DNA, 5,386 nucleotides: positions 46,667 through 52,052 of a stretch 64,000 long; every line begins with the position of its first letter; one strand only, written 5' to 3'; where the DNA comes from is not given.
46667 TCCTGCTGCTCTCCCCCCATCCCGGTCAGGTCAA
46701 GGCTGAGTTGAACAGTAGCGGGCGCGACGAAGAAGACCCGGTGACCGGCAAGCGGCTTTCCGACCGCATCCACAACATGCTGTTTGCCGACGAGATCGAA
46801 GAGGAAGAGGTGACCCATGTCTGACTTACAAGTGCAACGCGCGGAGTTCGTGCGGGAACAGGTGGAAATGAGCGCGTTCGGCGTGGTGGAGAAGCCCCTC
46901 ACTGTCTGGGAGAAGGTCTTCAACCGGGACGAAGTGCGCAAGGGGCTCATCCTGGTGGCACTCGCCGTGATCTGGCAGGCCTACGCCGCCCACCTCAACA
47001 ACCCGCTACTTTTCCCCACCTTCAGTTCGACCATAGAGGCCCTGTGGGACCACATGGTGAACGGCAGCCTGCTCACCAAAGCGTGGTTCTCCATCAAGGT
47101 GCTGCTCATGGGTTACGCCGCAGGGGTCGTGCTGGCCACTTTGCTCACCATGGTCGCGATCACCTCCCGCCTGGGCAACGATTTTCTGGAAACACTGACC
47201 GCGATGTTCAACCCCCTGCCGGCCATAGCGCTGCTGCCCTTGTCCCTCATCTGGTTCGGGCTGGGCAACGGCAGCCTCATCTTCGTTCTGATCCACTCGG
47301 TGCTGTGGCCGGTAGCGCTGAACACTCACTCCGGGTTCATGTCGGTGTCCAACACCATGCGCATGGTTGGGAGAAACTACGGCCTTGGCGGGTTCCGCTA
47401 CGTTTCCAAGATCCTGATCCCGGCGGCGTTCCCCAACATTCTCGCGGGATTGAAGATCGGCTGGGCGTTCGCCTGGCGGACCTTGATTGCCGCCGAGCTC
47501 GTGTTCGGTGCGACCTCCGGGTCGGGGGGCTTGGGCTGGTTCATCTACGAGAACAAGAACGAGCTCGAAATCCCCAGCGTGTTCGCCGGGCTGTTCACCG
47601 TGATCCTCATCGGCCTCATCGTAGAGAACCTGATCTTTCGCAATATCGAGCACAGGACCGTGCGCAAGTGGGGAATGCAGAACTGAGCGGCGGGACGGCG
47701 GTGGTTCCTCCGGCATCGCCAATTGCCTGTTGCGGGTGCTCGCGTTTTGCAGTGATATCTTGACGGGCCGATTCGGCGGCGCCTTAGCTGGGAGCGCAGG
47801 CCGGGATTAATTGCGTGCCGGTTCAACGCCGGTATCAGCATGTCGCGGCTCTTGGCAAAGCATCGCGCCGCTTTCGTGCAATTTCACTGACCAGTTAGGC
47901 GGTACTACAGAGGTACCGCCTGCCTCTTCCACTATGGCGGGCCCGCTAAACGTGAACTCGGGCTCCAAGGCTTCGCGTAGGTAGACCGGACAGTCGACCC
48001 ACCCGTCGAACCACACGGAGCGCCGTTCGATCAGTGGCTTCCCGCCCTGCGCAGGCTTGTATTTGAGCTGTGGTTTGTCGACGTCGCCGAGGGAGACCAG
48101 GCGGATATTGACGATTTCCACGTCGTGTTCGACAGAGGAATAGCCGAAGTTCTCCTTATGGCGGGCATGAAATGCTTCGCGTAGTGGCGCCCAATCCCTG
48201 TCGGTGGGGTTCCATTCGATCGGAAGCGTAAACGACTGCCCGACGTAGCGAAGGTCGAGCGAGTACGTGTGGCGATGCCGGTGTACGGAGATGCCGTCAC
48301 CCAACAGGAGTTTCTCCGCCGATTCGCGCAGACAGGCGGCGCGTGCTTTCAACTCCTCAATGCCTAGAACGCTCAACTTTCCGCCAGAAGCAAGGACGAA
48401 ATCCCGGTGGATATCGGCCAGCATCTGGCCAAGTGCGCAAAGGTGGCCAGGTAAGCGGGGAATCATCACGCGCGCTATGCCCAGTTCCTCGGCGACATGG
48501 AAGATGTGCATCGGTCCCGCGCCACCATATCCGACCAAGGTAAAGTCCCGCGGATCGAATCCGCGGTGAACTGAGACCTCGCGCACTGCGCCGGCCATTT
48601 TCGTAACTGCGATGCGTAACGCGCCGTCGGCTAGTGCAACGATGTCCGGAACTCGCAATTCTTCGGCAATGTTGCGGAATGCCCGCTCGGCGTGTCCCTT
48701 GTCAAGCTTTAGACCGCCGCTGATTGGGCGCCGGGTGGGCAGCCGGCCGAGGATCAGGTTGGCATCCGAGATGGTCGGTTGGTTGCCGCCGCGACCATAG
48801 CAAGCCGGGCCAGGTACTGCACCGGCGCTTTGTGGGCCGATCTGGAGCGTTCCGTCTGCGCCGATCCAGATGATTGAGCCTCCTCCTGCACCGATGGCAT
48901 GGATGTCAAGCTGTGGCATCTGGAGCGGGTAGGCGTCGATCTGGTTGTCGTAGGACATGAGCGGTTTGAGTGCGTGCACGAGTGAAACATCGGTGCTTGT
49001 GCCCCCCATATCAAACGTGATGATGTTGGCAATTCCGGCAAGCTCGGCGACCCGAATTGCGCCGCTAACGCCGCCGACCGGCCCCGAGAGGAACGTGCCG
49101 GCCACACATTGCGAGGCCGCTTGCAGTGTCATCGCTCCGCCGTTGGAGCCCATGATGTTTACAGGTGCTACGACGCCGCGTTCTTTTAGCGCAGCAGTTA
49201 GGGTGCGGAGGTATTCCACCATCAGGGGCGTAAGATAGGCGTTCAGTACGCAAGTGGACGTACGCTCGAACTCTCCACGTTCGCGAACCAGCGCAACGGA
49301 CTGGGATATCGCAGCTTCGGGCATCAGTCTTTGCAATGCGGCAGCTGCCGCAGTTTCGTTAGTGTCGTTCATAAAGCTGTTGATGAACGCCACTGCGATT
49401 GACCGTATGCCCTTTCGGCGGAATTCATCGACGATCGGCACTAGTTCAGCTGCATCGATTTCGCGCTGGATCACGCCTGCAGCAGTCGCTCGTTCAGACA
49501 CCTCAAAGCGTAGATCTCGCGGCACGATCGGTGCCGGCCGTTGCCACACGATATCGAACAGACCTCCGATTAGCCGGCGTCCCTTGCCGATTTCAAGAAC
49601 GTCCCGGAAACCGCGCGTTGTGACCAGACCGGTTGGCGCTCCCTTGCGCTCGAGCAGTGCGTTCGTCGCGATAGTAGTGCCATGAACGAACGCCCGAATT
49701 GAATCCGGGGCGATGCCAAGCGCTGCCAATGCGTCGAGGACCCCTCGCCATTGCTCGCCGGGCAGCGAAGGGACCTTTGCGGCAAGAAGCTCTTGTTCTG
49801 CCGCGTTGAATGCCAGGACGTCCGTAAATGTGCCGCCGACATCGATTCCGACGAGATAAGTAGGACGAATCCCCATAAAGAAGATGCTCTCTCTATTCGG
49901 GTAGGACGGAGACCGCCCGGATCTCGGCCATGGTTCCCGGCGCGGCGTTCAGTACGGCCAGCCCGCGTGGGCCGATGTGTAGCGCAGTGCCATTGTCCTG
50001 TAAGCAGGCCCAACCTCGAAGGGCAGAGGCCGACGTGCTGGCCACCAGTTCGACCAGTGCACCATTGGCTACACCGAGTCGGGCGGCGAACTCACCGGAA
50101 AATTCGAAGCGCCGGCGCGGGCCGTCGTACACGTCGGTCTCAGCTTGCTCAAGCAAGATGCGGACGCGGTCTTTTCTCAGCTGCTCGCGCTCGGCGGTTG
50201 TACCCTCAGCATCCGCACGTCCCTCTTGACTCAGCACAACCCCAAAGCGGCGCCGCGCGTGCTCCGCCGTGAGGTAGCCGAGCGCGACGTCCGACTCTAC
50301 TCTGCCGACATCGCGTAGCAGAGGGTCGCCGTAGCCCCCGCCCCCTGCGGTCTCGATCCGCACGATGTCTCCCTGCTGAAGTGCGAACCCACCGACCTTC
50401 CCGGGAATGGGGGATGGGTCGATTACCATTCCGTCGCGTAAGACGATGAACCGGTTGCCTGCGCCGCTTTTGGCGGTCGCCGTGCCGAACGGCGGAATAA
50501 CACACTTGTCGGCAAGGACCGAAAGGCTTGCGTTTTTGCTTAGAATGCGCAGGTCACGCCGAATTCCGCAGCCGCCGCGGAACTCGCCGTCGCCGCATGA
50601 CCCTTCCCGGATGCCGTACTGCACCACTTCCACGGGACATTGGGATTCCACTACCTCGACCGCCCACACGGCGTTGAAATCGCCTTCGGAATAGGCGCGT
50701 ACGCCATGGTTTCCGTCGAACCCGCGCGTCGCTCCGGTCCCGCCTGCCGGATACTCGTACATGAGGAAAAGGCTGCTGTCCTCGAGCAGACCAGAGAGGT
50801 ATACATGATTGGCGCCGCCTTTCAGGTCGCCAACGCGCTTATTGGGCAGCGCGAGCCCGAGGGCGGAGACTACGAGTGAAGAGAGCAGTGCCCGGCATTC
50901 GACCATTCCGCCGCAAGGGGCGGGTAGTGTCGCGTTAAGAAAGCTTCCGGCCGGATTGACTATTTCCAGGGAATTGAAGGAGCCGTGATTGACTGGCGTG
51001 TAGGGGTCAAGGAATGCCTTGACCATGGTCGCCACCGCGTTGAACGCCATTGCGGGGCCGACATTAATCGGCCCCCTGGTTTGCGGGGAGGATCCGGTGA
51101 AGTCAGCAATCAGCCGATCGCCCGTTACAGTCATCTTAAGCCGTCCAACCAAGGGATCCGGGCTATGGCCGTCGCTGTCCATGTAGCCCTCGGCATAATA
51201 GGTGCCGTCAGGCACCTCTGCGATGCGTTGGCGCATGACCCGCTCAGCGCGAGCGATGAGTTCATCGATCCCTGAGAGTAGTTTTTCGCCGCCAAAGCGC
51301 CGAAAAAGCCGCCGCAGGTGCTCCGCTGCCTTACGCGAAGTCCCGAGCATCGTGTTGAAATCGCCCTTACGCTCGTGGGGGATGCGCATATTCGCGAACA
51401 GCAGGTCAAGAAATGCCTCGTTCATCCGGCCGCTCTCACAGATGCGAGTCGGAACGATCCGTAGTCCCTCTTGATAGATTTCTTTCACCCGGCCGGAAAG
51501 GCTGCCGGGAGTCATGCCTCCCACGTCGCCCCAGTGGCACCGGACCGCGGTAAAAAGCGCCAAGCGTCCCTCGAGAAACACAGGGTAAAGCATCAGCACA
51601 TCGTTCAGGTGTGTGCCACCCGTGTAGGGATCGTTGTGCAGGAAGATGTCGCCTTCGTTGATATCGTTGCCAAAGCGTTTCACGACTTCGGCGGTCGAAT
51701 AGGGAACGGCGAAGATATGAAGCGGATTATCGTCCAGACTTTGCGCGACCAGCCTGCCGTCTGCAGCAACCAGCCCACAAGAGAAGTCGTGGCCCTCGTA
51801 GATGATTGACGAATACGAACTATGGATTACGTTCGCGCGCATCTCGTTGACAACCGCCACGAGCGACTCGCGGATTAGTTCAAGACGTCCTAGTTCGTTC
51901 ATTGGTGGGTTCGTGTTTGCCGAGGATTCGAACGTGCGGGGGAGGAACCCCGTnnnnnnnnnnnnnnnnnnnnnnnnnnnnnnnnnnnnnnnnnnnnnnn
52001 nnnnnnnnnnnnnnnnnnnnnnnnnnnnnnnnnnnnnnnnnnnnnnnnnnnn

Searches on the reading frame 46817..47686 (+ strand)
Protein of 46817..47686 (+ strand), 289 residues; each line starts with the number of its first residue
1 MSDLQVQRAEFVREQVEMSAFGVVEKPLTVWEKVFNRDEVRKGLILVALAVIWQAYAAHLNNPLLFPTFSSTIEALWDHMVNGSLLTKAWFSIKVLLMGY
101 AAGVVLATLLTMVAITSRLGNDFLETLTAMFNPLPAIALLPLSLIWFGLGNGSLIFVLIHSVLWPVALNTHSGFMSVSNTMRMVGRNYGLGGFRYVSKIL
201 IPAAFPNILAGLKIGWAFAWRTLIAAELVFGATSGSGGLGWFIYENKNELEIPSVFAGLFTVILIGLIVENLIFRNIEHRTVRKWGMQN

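Call 5: search_protein_families(library=ncbifam, proteins=[window:46817-47686:+])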
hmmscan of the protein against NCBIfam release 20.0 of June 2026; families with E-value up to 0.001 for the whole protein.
window:46817-47686:+ (289 aa): 9 families
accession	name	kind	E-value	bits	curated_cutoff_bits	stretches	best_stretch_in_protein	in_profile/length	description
NF040733.1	ABC_perm_U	equivalog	7.9e-35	120.5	295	1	40-285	9-248/251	ABC transporter permease subunit SaoP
TIGR01183.1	ntrB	equivalog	1.4e-25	90.2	209.05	1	85-273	15-199/202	nitrate ABC transporter permease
NF008470.0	PRK11365.1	equivalog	3e-25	89.1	347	1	44-266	16-235/263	aliphatic sulfonate ABC transporter permease SsuC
NF007545.0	PRK10160.1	equivalog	3.4e-25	89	342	1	43-286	29-272/275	taurine ABC transporter permease TauC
TIGR03416.1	ABC_choXWV_perm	equivalog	1.4e-08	34.5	363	1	75-271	83-265/267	choline ABC transporter permease subunit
NF008196.0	PRK10952.1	equivalog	4.9e-05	22.3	439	1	51-285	117-340/356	glycine betaine/L-proline ABC transporter permease ProW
TIGR01581.1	Mo_ABC_porter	hypoth_equivalog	0.00026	20.5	210.3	1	169-233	121-185/225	ABC transporter permease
NF040839.1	tungstate_WtpB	equivalog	0.00027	20.6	340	1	162-219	135-193/251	tungstate ABC transporter permease WtpB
NF007047.0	PRK09500.1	equivalog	0.00045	19.9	326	1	79-232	50-209/257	spermidine/putrescine ABC transporter permease PotC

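Call 6: search_protein_families(library=pfam, proteins=[window:46817-47686:+])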
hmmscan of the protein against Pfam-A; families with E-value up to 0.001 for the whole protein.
window:46817-47686:+ (289 aa): 1 family
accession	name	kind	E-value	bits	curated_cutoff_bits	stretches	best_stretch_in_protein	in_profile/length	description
PF00528.27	BPD_transp_1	-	4.4e-16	59.6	26.4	1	104-276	6-177/184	Binding-protein-dependent transport system inner membrane component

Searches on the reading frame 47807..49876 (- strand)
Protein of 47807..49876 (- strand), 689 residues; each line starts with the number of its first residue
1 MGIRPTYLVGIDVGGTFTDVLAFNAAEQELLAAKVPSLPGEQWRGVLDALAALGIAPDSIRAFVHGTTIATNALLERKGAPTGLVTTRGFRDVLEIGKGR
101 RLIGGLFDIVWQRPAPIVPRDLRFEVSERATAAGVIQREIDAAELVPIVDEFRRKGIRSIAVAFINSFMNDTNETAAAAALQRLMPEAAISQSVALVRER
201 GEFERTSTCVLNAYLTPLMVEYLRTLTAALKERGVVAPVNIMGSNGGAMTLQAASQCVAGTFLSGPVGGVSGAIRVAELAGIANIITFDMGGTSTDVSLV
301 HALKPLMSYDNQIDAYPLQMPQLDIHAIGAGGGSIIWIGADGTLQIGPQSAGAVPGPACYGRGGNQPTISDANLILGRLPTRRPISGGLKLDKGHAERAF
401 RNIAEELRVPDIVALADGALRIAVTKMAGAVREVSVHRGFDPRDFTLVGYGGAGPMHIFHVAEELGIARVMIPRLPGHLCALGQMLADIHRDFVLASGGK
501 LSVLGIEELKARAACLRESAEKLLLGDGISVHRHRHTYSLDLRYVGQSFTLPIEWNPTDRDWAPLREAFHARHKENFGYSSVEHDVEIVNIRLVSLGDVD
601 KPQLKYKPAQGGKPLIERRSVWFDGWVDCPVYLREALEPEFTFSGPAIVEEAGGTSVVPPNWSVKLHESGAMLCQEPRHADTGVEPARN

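Call 13: search_protein_families(library=pfam, proteins=[window:47807-49876:-], max_evalue=0.00001)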
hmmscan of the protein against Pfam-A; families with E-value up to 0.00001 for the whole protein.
window:47807-49876:- (689 aa): 3 families
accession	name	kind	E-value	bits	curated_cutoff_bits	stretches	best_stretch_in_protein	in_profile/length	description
PF01968.24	Hydantoinase_A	-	6.3e-93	311.6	22.9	1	205-491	1-289/291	Hydantoinase/oxoprolinase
PF05378.19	Hydant_A_N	-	3.2e-46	157.7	25.2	1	9-183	2-174/176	Hydantoinase/oxoprolinase N-terminal region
PF19278.4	Hydant_A_C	-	4.7e-10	39.6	21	1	516-668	21-184/193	Hydantoinase/oxoprolinase C-terminal domain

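Call 27: search_protein_families(library=ncbifam, proteins=[window:47807-49876:-], max_evalue=1e-10)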
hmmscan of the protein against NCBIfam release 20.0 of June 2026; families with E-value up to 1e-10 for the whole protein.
window:47807-49876:- (689 aa): 3 families
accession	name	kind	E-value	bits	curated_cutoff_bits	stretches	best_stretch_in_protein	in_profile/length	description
NF050156.1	CapLactmsAlpCapA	equivalog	3.4e-151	504.9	1000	1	7-672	1-683/689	caprolactamase subunit alpha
NF042975.2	AcphenoCarb_ApcC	equivalog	3.8e-74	250.2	1500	1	9-667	11-702/733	acetophenone carboxylase subunit gamma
NF042960.1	AcphenoCarb_ApcA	equivalog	6.9e-54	183.2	1250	1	8-671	3-652/658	acetophenone carboxylase subunit alpha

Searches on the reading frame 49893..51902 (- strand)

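Call 13: search_protein_families(library=pfam, proteins=[window:49893-51902:-], max_evalue=0.00001)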
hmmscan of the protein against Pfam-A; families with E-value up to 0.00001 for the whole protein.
window:49893-51902:- (669 aa): 1 family
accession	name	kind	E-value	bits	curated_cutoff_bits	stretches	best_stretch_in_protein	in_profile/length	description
PF02538.19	Hydantoinase_B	-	1.8e-147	492.4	26.8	1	6-527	4-519/519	Hydantoinase B/oxoprolinase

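Call 27: search_protein_families(library=ncbifam, proteins=[window:49893-51902:-], max_evalue=1e-10)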
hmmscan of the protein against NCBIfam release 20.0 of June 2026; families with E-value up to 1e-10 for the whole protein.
window:49893-51902:- (669 aa): 2 families
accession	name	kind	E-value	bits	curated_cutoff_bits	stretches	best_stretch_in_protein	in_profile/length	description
NF050157.1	CapLactmsBetCapB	equivalog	6.6e-80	269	1000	1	7-572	6-574/577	caprolactamase subunit beta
NF042976.1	AcphenoCarb_ApcD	equivalog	9.9e-38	129.9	1500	1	38-447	64-483/685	acetophenone carboxylase subunit delta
